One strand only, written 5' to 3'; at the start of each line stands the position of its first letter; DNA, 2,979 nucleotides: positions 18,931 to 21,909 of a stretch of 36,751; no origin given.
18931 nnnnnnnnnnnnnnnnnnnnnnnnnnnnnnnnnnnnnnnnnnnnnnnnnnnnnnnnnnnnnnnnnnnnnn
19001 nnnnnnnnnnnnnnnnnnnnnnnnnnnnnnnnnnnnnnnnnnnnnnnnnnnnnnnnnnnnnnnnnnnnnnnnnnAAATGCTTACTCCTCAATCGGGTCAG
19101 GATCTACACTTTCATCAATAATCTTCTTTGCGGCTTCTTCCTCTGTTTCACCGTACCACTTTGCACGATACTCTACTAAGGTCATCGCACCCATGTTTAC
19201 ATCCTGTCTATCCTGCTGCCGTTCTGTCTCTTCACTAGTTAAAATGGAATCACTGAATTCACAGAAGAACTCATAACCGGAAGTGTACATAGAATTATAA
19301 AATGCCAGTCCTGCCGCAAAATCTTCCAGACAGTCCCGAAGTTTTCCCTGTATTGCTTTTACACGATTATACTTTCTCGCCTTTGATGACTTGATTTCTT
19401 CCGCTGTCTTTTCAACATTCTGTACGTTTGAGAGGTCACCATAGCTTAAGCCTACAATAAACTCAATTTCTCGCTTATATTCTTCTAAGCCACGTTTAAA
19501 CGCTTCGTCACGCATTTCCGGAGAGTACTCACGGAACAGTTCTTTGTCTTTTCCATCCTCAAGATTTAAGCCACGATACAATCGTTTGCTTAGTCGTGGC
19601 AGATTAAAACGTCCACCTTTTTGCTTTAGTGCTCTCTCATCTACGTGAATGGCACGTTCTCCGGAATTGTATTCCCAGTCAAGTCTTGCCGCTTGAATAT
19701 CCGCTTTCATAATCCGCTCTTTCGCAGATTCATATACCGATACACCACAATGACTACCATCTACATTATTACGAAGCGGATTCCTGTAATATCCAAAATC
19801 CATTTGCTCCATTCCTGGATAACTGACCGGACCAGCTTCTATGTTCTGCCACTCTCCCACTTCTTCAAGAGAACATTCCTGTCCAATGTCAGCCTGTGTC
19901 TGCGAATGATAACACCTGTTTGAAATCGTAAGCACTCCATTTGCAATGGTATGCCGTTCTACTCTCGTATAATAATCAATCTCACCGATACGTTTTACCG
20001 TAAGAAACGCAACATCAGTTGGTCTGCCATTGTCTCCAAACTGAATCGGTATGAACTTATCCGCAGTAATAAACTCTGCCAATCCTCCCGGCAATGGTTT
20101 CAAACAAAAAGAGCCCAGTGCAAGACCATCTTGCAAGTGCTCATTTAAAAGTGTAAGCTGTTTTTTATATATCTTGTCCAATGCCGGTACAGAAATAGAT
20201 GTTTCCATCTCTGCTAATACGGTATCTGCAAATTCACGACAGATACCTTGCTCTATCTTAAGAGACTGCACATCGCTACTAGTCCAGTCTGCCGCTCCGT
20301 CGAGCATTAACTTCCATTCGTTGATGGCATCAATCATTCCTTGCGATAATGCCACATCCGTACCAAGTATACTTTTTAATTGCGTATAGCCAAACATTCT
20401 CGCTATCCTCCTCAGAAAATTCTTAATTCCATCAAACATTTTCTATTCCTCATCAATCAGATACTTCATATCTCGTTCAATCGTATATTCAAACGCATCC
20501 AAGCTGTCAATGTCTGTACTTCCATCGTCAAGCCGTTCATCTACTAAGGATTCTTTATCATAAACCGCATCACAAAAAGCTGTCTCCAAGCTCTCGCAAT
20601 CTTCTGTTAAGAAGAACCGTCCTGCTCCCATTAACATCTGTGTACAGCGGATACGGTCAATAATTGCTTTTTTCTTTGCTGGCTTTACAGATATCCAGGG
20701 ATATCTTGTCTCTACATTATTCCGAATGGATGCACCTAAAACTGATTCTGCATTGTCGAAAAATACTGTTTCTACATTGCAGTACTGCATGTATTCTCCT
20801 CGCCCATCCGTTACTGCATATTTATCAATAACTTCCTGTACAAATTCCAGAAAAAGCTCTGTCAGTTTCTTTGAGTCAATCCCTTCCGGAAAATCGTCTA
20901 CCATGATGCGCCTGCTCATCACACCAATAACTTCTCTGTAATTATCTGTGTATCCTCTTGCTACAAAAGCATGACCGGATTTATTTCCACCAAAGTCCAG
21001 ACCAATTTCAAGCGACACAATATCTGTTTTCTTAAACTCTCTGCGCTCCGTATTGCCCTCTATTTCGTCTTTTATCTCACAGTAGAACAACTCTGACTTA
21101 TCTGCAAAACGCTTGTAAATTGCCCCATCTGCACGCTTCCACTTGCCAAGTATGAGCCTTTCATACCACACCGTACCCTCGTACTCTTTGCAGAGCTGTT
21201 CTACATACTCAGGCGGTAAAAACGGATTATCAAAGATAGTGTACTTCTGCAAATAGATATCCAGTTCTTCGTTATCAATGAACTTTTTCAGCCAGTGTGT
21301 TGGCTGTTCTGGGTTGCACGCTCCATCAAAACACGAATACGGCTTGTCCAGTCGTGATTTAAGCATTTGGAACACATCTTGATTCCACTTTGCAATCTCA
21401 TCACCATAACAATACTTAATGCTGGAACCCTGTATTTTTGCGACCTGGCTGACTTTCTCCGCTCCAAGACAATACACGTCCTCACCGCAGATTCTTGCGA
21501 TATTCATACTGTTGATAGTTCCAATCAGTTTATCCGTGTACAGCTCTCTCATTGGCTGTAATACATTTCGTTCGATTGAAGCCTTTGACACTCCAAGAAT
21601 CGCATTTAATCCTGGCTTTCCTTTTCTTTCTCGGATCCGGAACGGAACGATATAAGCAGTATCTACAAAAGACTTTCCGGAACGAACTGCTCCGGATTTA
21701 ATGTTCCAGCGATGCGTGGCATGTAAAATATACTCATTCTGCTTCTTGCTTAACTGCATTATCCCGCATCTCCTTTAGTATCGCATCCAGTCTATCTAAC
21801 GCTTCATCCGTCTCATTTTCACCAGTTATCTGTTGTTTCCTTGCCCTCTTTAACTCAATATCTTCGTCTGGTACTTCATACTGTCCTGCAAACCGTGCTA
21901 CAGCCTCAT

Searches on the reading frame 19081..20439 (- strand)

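Call 60: search_protein_families(library=phrogs, proteins=[window:19081-20439:-], max_evalue=0.00001)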
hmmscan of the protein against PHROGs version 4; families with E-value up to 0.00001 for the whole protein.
window:19081-20439:- (452 aa): 1 family
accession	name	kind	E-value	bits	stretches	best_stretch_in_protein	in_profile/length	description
phrog_533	-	head and packaging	1.9e-109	367.4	1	1-444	1-477/495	portal protein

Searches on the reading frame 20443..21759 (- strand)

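Call 60: search_protein_families(library=phrogs, proteins=[window:20443-21759:-], max_evalue=0.00001)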
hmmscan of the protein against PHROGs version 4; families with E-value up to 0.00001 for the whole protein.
window:20443-21759:- (438 aa): 3 families
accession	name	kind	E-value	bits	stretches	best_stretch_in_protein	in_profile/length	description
phrog_2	-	head and packaging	8.7e-34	118.3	1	5-433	268-595/807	terminase large subunit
phrog_979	-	head and packaging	6.2e-10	39.4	1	83-162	234-315/642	terminase large subunit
phrog_3717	-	head and packaging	9.7e-08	32.8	1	109-224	121-241/277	terminase large subunit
